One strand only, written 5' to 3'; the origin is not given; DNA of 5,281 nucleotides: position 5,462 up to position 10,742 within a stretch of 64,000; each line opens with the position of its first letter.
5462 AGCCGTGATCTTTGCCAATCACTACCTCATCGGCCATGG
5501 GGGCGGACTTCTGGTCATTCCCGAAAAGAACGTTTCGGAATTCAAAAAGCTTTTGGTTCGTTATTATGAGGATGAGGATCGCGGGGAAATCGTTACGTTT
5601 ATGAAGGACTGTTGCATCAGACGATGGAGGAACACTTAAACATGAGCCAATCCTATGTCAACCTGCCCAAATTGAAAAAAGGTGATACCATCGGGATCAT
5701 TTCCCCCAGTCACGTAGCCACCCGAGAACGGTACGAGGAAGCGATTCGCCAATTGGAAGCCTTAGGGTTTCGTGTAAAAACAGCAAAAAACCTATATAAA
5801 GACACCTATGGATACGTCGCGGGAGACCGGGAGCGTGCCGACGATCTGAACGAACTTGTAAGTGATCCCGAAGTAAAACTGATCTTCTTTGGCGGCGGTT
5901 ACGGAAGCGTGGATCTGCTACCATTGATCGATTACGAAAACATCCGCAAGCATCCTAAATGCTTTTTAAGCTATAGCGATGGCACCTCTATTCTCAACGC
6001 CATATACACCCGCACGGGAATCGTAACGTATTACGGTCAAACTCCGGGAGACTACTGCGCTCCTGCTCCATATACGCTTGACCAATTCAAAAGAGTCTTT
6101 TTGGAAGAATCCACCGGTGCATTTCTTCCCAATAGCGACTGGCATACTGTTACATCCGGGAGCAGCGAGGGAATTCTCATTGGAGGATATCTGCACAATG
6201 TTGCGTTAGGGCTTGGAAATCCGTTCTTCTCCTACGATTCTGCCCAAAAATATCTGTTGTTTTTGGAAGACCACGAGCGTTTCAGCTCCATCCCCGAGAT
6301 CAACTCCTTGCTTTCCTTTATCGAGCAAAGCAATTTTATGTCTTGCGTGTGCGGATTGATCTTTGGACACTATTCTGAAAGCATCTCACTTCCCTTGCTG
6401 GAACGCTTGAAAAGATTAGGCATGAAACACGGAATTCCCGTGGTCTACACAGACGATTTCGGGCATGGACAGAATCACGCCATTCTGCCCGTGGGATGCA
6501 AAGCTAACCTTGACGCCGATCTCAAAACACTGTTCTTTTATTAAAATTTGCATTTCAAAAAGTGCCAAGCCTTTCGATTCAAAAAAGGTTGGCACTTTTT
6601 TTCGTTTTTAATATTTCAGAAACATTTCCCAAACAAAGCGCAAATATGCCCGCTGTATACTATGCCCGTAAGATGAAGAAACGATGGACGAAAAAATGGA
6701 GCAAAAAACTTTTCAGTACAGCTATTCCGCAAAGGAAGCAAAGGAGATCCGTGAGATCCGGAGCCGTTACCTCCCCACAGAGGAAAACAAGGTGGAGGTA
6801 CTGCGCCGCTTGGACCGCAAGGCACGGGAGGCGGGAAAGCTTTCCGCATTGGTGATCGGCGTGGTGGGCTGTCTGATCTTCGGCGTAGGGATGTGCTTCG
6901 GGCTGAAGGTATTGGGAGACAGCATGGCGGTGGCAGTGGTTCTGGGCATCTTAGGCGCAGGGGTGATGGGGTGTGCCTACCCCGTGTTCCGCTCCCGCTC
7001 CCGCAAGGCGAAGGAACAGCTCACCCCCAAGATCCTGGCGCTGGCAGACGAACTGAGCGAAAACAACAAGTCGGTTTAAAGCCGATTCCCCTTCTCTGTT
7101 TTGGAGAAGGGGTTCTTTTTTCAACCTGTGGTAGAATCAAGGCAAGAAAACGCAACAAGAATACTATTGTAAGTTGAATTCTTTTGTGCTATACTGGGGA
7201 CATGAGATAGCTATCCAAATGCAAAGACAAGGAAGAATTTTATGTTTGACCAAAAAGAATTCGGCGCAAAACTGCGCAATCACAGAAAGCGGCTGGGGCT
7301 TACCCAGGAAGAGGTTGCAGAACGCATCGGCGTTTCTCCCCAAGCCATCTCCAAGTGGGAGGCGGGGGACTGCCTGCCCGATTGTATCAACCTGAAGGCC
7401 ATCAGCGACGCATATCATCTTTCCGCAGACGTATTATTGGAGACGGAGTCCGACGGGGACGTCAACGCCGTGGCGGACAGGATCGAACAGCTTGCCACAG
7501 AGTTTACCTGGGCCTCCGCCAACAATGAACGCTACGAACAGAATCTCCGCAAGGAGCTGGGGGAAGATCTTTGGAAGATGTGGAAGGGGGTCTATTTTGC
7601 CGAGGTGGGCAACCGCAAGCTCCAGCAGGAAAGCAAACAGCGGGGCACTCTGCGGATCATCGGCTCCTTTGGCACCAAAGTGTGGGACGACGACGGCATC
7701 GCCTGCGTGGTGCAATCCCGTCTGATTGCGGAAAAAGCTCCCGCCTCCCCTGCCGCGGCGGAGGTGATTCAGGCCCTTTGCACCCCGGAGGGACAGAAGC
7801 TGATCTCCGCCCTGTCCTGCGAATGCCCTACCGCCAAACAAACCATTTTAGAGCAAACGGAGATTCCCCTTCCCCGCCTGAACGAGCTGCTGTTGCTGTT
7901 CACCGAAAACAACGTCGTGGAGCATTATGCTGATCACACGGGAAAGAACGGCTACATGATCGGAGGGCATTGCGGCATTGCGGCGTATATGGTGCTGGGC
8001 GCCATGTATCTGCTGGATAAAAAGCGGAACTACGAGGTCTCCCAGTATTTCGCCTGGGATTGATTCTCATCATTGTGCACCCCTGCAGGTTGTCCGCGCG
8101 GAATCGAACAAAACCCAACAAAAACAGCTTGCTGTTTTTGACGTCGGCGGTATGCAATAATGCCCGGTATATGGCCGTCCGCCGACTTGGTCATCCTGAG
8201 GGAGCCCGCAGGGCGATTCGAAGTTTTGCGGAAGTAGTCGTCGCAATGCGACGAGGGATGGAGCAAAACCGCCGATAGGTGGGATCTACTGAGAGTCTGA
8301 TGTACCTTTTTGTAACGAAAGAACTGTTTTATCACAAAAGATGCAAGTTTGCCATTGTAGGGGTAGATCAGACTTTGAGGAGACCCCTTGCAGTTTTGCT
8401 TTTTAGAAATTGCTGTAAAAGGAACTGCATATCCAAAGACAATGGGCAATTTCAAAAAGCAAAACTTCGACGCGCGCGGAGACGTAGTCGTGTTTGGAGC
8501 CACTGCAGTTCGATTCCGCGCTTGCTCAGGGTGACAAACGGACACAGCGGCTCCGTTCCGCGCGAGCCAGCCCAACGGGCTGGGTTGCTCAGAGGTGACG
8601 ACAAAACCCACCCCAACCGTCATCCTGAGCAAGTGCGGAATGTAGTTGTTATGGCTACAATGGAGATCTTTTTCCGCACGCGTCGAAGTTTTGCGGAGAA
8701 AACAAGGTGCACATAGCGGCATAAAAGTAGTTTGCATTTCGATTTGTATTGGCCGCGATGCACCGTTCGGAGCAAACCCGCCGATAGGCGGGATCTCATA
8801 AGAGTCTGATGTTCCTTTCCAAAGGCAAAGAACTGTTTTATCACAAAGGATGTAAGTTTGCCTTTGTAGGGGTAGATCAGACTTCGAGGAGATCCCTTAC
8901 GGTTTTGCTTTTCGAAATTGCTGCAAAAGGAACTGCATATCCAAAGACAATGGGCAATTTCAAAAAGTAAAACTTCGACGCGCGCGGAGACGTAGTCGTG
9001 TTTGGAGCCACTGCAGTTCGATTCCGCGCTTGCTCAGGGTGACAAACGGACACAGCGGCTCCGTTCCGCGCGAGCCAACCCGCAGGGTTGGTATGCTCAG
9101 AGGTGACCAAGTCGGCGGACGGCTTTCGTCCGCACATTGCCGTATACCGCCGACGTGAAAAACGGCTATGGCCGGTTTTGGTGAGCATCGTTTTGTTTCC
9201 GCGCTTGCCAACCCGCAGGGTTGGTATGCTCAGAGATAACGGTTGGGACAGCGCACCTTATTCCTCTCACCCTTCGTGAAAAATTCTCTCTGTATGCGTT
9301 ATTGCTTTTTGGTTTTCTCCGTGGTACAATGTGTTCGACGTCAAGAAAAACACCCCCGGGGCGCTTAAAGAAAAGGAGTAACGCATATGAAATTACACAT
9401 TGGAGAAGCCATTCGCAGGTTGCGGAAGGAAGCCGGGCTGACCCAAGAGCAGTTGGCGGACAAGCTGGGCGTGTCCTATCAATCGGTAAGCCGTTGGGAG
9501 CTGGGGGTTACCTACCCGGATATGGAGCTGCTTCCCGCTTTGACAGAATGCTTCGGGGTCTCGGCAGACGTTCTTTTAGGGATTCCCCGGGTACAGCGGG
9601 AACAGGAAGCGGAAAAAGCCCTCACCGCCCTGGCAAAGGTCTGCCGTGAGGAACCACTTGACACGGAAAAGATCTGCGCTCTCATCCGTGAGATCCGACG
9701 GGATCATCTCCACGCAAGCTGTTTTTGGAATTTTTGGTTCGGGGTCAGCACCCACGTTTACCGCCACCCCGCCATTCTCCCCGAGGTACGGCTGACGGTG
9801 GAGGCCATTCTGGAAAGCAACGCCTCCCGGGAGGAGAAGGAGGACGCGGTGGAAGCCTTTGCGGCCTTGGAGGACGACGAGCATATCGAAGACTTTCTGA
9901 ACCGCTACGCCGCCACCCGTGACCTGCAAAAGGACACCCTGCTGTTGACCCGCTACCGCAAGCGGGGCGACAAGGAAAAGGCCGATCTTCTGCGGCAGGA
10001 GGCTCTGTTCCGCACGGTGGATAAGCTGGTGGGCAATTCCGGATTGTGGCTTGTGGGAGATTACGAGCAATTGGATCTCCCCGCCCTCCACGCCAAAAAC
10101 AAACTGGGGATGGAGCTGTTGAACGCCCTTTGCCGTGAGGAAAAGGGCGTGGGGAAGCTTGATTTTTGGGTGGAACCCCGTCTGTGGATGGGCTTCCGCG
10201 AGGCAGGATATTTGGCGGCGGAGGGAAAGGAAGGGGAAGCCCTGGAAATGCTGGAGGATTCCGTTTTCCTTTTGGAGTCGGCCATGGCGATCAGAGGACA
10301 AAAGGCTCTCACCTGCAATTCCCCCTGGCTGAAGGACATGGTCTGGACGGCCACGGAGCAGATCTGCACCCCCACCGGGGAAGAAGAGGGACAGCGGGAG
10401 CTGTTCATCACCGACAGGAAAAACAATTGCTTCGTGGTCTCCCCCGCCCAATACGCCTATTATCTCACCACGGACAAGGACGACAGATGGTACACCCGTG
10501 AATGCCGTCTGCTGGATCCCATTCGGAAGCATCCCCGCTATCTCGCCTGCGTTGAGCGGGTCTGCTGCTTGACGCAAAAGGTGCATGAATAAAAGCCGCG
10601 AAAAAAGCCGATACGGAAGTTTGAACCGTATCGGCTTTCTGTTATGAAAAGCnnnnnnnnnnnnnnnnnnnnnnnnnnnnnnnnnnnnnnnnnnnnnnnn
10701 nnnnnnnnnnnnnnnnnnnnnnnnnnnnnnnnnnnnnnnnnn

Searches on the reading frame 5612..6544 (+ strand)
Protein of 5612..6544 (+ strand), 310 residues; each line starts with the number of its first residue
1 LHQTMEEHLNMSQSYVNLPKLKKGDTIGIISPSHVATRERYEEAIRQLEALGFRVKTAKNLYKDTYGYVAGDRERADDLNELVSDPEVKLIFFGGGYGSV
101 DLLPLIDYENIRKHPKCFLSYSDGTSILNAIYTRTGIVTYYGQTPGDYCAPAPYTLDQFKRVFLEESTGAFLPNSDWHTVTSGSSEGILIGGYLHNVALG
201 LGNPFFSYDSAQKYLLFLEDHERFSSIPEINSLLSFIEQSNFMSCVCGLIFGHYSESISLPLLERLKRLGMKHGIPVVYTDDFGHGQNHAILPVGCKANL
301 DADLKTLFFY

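Call 12: search_protein_families(library=pfam, proteins=[window:5612-6544:+])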
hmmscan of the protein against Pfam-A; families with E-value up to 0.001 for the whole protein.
window:5612-6544:+ (310 aa): 2 families
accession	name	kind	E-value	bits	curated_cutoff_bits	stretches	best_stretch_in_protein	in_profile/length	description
PF02016.21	Peptidase_S66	-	1.2e-33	116.2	25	1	27-142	1-121/121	LD-carboxypeptidase N-terminal domain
PF17676.7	Peptidase_S66C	-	1.5e-15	58.3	23.7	1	186-300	1-120/120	LD-carboxypeptidase C-terminal domain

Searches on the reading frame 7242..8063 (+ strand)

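Call 12: search_protein_families(library=pfam, proteins=[window:7242-8063:+])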
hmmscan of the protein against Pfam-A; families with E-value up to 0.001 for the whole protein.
window:7242-8063:+ (273 aa): 4 families
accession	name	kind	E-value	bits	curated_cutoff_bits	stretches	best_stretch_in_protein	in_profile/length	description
PF01381.28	HTH_3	-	1.2e-13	51.3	23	1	11-64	1-54/55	Helix-turn-helix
PF13560.12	HTH_31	-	1e-12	48.6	27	1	6-64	1-60/64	Helix-turn-helix domain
PF12844.13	HTH_19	-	1.6e-07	31.5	30.2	1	8-67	1-60/64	Helix-turn-helix domain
PF13413.12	HTH_25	-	0.00084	19.6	24.6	0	11-43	2-34/62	Helix-turn-helix domain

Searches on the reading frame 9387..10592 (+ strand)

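Call 12: search_protein_families(library=pfam, proteins=[window:9387-10592:+])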
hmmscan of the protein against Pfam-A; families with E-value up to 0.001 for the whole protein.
window:9387-10592:+ (401 aa): 4 families
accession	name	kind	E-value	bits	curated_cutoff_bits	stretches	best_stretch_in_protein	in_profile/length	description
PF01381.28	HTH_3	-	2.4e-16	60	23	1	9-63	1-55/55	Helix-turn-helix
PF13560.12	HTH_31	-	1e-11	45.4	27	1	5-62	2-60/64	Helix-turn-helix domain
PF12844.13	HTH_19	-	9e-10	38.8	30.2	1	6-64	1-59/64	Helix-turn-helix domain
PF13384.12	HTH_23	-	4.7e-05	23.5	24.6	1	8-37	10-37/50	Homeodomain-like domain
